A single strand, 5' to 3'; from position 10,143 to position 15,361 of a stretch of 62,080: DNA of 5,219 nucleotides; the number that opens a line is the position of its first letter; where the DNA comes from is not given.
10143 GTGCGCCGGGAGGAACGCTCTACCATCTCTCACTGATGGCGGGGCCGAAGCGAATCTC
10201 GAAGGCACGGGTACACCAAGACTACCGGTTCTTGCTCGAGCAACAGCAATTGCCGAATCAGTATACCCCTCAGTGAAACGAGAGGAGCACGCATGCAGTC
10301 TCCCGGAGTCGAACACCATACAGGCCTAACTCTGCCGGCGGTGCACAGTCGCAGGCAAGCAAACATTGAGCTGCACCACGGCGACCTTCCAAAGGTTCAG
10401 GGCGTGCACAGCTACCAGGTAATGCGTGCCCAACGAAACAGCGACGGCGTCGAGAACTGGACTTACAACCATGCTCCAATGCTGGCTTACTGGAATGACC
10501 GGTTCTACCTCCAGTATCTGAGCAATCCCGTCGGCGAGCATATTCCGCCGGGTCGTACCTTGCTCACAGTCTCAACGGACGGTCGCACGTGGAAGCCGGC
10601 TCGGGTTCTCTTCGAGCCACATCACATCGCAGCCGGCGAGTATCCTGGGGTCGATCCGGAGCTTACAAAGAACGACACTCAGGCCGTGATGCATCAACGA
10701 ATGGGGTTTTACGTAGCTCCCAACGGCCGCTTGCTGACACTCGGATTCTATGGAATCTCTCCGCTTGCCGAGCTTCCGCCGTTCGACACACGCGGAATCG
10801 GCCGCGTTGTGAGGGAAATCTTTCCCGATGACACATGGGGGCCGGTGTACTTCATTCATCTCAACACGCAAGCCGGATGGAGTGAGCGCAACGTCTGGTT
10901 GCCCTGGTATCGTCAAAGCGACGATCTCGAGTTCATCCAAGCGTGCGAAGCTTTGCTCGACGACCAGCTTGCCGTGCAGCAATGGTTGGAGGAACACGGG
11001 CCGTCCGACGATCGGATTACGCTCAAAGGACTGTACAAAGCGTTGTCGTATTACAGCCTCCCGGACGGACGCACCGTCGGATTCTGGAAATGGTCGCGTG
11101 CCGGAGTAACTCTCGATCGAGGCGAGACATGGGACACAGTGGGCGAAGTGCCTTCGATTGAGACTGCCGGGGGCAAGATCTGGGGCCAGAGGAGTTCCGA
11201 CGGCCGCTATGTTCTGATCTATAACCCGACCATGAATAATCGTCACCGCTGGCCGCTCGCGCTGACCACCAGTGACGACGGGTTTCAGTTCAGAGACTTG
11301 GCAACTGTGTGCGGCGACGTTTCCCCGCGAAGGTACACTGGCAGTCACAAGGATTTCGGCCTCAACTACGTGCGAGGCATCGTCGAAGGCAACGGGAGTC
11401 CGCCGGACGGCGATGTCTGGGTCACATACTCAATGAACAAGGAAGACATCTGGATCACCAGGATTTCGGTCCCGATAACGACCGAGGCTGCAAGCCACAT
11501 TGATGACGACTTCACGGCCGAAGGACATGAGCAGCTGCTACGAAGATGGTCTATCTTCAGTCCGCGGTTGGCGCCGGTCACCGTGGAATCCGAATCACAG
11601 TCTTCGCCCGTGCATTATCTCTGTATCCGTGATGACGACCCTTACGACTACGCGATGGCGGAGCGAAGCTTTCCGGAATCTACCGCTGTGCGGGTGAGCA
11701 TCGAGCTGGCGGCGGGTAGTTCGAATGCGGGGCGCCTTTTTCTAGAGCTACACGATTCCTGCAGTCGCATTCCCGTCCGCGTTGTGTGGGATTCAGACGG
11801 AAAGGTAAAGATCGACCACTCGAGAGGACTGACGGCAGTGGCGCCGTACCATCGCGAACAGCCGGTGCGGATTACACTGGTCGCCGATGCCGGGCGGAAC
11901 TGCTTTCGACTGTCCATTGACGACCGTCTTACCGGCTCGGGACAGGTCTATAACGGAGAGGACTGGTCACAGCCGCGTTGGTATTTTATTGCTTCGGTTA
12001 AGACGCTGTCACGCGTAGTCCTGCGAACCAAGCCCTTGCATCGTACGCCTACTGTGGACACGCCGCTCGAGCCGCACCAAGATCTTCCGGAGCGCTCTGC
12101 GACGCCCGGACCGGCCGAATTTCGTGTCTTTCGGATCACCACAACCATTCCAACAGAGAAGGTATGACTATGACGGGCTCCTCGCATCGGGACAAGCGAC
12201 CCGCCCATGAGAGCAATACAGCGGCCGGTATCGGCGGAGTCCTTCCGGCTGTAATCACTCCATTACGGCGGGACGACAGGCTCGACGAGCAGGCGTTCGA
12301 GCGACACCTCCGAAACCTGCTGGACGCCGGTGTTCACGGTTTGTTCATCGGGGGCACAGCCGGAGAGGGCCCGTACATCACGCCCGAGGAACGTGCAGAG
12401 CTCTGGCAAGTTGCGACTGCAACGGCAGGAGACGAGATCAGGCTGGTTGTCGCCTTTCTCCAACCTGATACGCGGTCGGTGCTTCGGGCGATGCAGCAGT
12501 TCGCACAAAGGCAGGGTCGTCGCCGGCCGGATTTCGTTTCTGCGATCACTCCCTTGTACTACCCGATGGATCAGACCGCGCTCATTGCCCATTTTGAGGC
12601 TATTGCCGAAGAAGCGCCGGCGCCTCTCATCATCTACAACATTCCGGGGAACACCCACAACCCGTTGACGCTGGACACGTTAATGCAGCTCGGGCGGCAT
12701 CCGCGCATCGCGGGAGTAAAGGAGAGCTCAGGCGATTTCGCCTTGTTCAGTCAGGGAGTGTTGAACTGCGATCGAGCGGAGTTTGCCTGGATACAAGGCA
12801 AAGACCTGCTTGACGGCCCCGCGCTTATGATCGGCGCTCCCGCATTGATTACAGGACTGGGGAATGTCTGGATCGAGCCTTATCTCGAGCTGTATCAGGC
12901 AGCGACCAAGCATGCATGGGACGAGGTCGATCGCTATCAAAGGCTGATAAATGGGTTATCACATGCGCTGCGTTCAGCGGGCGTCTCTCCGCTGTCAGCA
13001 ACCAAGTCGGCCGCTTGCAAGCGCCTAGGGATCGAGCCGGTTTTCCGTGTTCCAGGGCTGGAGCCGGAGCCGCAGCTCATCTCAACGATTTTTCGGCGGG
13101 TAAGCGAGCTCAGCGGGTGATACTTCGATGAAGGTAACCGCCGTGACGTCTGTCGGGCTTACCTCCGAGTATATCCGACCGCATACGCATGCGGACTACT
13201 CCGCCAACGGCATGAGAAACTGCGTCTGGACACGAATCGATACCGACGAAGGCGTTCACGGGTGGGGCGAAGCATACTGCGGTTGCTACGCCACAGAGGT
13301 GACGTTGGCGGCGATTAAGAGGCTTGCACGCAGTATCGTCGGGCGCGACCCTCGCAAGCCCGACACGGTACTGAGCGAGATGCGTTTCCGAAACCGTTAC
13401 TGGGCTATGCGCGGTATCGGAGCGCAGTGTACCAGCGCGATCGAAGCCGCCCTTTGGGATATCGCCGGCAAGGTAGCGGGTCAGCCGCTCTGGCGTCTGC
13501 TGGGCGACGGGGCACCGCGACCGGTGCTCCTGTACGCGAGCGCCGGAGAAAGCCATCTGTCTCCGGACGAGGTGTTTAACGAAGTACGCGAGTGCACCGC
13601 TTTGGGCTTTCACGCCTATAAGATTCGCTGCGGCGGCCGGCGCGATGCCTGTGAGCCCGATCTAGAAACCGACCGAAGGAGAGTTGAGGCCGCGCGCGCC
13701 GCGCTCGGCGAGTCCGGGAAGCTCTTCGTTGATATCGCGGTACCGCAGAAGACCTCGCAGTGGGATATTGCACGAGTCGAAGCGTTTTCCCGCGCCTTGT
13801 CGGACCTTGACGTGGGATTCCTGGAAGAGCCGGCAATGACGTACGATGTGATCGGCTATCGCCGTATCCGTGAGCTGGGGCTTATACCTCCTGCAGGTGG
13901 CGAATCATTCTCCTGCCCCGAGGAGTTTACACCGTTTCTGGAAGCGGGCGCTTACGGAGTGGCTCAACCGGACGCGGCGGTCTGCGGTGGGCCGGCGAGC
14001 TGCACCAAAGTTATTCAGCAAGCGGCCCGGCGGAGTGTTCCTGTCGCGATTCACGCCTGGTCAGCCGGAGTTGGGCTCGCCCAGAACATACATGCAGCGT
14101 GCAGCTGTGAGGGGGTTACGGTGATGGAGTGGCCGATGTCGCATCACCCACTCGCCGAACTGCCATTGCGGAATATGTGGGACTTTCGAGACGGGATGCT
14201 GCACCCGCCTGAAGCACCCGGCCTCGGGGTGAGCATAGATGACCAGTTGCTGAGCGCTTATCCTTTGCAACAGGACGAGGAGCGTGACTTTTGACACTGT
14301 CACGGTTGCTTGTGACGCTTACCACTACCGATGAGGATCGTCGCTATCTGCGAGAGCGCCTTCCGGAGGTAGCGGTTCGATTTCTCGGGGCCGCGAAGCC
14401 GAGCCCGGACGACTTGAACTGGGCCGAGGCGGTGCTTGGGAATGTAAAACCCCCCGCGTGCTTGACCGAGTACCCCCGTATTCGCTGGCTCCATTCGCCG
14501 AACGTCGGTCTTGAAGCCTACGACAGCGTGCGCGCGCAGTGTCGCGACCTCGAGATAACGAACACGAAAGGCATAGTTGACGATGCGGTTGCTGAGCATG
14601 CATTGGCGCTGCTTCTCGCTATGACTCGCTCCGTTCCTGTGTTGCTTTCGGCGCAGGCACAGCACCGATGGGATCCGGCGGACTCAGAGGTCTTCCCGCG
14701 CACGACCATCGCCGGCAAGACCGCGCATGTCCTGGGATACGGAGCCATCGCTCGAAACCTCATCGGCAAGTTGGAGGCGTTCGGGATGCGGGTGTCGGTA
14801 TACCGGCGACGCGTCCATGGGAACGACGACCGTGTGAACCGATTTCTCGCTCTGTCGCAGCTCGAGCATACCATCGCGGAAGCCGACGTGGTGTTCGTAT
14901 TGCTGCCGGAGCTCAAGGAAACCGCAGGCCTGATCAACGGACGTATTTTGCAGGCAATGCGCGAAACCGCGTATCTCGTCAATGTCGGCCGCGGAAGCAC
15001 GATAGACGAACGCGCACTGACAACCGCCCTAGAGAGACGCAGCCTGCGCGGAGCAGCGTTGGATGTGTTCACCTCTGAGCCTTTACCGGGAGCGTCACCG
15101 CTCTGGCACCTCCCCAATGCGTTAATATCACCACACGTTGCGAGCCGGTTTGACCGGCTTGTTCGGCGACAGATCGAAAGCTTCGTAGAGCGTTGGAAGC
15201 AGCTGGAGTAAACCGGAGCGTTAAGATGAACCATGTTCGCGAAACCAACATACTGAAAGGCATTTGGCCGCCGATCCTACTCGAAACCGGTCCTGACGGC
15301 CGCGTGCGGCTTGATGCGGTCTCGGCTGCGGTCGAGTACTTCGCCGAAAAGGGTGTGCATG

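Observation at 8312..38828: A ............-type motif recurs in essentially every promoter region of the sulfatase island, suggesting one regulon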

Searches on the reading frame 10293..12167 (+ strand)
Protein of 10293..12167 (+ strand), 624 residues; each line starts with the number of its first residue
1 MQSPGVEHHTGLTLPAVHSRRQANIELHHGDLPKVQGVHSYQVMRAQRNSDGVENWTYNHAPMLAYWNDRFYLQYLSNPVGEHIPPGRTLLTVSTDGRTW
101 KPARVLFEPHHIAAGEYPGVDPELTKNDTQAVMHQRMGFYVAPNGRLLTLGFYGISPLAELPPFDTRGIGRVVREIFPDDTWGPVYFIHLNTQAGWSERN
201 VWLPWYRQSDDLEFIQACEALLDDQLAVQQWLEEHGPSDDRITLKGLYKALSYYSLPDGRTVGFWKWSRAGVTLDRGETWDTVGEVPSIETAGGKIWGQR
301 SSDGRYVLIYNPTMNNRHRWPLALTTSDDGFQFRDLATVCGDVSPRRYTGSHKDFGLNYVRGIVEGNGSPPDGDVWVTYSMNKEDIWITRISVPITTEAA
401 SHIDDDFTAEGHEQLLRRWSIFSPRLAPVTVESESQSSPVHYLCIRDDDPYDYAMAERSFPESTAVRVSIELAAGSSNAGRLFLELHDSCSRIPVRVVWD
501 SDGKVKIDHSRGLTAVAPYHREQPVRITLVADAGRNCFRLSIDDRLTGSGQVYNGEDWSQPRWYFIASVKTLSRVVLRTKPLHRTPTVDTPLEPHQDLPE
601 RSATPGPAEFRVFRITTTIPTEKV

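Call 6: search_protein_families(library=pfam, proteins=[window:10293-12167:+])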
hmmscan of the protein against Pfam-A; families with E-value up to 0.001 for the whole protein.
window:10293-12167:+ (624 aa): 2 families
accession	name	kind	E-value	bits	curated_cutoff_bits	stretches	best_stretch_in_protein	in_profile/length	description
PF24067.1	Beta-prop_BT_1020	-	5.2e-88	295.1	27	1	19-245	7-233/236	BT_1020-like, N-terminal beta propeller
PF22585.3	Sialidase-like_CBM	-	1.8e-25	90.1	27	1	419-592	1-154/156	Sialidase-like, CBM domain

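Call 33: search_protein_families(library=ncbifam, proteins=[window:10293-12167:+], max_evalue=0.00001)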
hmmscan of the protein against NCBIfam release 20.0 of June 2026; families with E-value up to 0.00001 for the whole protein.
window:10293-12167:+ (624 aa): 0 families

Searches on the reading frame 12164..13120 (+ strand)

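Call 6: search_protein_families(library=pfam, proteins=[window:12164-13120:+])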
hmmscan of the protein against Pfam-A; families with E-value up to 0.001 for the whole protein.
window:12164-13120:+ (318 aa): 1 family
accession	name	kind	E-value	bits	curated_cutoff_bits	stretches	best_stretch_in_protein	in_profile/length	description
PF00701.28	DHDPS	-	3.1e-39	134.9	22.1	1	24-297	3-270/289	Dihydrodipicolinate synthetase family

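Call 33: search_protein_families(library=ncbifam, proteins=[window:12164-13120:+], max_evalue=0.00001)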
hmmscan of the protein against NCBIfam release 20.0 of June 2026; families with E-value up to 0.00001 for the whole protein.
window:12164-13120:+ (318 aa): 7 families
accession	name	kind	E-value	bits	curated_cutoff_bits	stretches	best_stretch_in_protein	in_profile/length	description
TIGR00674.1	dapA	equivalog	7.6e-35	120.1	206.15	1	25-269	1-240/286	4-hydroxy-tetrahydrodipicolinate synthase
NF003164.0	PRK04147.1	equivalog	3.3e-31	108.7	281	1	24-275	5-251/294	N-acetylneuraminate lyase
TIGR02313.1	HpaI-NOT-DapA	exception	1.2e-27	96.5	396.7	1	25-252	3-227/294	2,4-dihydroxyhept-2-ene-1,7-dioic acid aldolase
TIGR00683.1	nanA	equivalog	2.7e-27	95.9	382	1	25-273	3-246/293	N-acetylneuraminate lyase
NF040954.1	Arch_KDGaldase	equivalog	6.9e-24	84.7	390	1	28-274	5-240/288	bifunctional 2-dehydro-3-deoxy-phosphogluconate/2-dehydro-3-deoxy-6-phosphogalactonate aldolase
NF002958.0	PRK03620.1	subfamily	8.5e-18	64.2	278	1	24-212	12-191/307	5-dehydro-4-deoxyglucarate dehydratase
TIGR03249.1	KdgD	equivalog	9.2e-14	51.2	373.95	1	24-194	10-173/299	5-dehydro-4-deoxyglucarate dehydratase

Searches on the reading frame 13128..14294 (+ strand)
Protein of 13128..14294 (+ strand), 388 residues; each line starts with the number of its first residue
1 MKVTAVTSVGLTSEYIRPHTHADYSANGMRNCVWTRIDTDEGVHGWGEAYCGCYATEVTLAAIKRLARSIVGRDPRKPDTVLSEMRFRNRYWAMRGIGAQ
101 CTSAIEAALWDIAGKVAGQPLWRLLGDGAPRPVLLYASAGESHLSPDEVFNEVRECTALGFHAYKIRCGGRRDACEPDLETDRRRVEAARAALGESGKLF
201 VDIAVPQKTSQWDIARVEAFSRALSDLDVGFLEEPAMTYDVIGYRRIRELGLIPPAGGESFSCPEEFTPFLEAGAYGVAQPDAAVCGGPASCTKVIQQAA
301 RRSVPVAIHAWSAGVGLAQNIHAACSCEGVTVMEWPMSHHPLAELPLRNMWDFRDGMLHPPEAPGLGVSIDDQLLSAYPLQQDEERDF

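Call 6: search_protein_families(library=pfam, proteins=[window:13128-14294:+])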
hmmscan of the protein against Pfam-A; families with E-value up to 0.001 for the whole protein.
window:13128-14294:+ (388 aa): 2 families
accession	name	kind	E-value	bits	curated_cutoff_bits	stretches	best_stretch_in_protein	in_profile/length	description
PF13378.12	MR_MLE_C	-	1.1e-45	156.5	29.4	1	152-373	5-218/219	Enolase C-terminal domain-like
PF02746.21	MR_MLE_N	-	9.3e-15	55.3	22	1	26-126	22-117/117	Mandelate racemase / muconate lactonizing enzyme, N-terminal domain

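Call 33: search_protein_families(library=ncbifam, proteins=[window:13128-14294:+], max_evalue=0.00001)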
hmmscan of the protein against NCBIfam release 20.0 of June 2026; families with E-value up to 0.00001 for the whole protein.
window:13128-14294:+ (388 aa): 10 families
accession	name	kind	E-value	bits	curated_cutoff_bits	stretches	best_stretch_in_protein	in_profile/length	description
NF010624.0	PRK14017.1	equivalog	1.1e-43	149.8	311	1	32-376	15-358/382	galactonate dehydratase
NF047820.1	TalGalacDh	equivalog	8.8e-38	130.2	500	1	33-374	39-360/371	L-talarate/galactarate dehydratase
NF043051.1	ManoateDhtManD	equivalog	7.6e-36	123.8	550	2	29-169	14-151/403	D-mannonate dehydratase ManD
NF011654.0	PRK15072.1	subfamily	3.3e-35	121.7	430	2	29-169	14-151/404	D-galactonate dehydratase family protein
NF040790.2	glucon_galact_dh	equivalog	3e-34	118.5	750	1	25-384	18-375/390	bifunctional D-gluconate/D-galactonate dehydratase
NF040866.1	AraD_Arch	equivalog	4.7e-30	104.8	650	1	27-378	29-369/372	arabinonate dehydratase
NF043002.1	HProlDhtase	equivalog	6.7e-20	71.3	500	1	36-324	37-308/366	cis-3-hydroxy-L-proline dehydratase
TIGR02534.1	mucon_cyclo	subfamily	1.6e-17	63.6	334.95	1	15-377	13-364/368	muconate/chloromuconate family cycloisomerase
NF011968.0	PRK15440.1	equivalog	1.4e-14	53.8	393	1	35-311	62-321/395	L-rhamnonate dehydratase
NF002782.0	PRK02901.1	equivalog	2.5e-07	30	288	1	164-327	106-258/328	o-succinylbenzoate synthase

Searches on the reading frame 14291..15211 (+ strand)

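Call 6: search_protein_families(library=pfam, proteins=[window:14291-15211:+])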
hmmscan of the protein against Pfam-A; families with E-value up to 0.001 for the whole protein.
window:14291-15211:+ (306 aa): 4 families
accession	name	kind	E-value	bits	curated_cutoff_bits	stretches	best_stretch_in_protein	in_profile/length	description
PF02826.25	2-Hacid_dh_C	-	7.7e-48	162.7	25.1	1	105-284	1-178/178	D-isomer specific 2-hydroxyacid dehydrogenase, NAD binding domain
PF03446.21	NAD_binding_2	-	3.2e-06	27.7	21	1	147-252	4-112/161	NAD binding domain of 6-phosphogluconate dehydrogenase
PF07991.19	KARI_N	-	0.00043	20.3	20.6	1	140-230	2-92/165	Acetohydroxy acid isomeroreductase, NADPH-binding domain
PF00389.36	2-Hacid_dh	-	0.00061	19.9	24.6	1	14-182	9-103/134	D-isomer specific 2-hydroxyacid dehydrogenase, catalytic domain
